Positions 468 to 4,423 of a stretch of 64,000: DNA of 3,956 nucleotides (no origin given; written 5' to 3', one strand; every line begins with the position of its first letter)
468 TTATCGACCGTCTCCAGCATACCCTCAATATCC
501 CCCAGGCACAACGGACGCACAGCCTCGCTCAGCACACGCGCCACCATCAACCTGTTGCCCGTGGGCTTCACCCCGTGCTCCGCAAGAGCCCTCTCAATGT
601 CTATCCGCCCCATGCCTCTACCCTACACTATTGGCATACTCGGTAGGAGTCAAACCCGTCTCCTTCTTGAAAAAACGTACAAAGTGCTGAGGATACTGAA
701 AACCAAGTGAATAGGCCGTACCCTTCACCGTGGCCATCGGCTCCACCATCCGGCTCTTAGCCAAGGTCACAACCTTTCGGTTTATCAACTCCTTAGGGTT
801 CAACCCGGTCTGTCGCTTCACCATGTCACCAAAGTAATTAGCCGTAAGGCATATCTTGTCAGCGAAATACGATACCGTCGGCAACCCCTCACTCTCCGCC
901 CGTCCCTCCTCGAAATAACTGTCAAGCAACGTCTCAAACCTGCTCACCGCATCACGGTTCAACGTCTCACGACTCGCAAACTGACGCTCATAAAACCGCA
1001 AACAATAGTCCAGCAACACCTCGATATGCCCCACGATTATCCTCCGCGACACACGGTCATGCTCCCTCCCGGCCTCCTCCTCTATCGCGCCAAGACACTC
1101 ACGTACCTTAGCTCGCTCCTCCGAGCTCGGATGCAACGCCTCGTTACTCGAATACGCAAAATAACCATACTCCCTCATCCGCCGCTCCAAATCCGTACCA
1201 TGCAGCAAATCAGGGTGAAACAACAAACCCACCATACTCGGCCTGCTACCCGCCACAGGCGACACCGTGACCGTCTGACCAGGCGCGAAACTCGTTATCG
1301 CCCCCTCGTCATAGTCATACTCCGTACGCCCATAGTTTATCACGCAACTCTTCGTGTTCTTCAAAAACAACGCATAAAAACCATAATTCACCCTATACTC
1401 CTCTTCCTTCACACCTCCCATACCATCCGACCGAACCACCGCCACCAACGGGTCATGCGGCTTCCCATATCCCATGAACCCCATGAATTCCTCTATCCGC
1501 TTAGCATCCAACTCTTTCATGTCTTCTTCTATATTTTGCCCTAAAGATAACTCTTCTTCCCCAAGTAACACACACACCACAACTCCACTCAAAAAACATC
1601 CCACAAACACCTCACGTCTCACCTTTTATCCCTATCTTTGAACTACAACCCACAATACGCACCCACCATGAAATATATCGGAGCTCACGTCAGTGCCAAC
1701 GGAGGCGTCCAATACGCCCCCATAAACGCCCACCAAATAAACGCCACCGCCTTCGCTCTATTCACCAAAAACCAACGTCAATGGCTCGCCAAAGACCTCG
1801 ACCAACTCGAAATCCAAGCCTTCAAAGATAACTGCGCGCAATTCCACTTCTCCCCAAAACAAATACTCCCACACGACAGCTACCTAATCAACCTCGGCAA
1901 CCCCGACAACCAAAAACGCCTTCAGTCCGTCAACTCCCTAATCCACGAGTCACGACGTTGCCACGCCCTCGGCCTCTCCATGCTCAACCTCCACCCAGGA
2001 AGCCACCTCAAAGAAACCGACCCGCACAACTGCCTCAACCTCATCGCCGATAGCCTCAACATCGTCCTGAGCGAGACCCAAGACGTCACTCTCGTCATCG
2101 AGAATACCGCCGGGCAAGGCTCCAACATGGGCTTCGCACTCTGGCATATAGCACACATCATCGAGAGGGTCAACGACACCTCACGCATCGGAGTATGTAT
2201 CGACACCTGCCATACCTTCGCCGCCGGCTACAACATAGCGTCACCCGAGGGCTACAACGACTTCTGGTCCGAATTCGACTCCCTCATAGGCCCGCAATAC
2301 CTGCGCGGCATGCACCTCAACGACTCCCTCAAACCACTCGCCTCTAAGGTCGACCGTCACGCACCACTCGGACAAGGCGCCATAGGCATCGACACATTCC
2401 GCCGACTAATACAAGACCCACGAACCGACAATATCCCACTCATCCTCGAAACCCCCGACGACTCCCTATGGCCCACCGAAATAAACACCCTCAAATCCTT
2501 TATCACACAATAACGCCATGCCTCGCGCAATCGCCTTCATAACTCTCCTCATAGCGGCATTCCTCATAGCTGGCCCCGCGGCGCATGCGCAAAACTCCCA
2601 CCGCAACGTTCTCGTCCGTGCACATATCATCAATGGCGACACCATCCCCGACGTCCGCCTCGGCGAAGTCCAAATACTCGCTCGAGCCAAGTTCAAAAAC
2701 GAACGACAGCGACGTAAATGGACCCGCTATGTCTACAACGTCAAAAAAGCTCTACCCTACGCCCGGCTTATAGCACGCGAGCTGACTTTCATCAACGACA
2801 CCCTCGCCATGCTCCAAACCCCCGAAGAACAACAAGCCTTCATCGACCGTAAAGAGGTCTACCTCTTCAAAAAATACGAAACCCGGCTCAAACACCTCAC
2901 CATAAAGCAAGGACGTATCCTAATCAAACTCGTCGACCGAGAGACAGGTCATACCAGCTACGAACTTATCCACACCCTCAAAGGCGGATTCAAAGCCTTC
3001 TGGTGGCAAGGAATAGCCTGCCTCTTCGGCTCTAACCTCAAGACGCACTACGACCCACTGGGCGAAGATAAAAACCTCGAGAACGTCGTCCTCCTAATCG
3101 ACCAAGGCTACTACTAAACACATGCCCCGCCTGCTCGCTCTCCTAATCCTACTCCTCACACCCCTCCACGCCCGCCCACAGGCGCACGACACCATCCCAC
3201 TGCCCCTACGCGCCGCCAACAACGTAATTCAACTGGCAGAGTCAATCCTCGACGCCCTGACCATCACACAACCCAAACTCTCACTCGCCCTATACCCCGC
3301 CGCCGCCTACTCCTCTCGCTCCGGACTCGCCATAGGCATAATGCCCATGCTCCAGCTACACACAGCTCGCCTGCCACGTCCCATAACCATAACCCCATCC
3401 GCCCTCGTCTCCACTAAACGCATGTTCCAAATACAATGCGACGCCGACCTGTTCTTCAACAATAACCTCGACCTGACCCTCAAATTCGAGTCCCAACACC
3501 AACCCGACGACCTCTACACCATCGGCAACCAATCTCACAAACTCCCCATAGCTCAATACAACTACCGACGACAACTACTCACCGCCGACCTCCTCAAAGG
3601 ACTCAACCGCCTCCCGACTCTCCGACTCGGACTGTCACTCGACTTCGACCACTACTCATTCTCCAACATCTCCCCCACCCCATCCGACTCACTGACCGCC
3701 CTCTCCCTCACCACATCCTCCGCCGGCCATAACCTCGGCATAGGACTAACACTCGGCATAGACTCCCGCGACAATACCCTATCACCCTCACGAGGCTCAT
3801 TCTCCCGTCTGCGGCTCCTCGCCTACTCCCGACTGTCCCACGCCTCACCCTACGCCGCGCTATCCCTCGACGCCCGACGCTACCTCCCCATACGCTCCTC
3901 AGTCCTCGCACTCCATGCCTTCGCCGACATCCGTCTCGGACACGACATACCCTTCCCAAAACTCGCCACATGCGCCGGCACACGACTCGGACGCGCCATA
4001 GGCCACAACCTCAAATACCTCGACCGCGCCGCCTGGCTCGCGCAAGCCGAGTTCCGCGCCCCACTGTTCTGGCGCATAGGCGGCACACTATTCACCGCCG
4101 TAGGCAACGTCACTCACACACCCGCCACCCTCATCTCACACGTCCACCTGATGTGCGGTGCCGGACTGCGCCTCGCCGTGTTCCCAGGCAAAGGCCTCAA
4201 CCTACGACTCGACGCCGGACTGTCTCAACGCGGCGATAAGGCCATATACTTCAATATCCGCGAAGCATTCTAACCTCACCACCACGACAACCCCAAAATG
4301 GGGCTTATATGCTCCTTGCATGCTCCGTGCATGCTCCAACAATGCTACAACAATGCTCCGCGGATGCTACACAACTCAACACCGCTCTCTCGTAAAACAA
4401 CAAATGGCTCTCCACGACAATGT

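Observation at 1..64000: Extreme, block-wise strand compositional asymmetry that ignores gene orientation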

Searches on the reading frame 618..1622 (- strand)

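Call 31: search_protein_families(library=pfam, proteins=[window:618-1622:-], max_evalue=0.001)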
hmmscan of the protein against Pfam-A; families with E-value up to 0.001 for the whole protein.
window:618-1622:- (334 aa): 2 families
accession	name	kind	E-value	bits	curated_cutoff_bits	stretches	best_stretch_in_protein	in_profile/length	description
PF12833.13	HTH_18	-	1.5e-16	60.9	33.6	1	254-331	2-79/80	Helix-turn-helix domain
PF00165.29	HTH_AraC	-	0.00054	20.5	26.6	0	303-329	15-40/42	Bacterial regulatory helix-turn-helix proteins, AraC family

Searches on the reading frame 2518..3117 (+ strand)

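Call 31: search_protein_families(library=pfam, proteins=[window:2518-3117:+], max_evalue=0.001)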
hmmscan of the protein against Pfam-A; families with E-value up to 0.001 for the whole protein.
window:2518-3117:+ (199 aa): 1 family
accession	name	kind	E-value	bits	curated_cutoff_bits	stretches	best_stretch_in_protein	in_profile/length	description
PF14127.11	DUF4294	-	5.3e-52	176.3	27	1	41-191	1-153/155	Domain of unknown function (DUF4294)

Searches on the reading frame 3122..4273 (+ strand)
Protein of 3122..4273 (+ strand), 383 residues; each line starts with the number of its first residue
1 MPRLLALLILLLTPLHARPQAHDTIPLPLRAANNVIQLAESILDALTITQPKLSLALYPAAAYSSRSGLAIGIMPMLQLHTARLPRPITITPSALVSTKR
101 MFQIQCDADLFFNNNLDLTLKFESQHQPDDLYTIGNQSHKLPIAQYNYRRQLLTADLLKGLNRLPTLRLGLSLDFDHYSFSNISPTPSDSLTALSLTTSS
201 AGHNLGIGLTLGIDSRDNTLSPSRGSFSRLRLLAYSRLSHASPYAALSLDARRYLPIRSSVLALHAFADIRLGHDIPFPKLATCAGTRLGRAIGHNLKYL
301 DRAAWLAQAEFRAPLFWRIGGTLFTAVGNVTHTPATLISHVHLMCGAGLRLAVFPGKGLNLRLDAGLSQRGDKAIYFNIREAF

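Call 31: search_protein_families(library=pfam, proteins=[window:3122-4273:+], max_evalue=0.001)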
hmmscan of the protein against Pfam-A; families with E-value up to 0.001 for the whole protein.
window:3122-4273:+ (383 aa): 1 family
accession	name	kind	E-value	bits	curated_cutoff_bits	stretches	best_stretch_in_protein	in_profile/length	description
PF01103.29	Omp85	-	3.2e-09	37.2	24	1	111-334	31-265/325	Omp85 superfamily domain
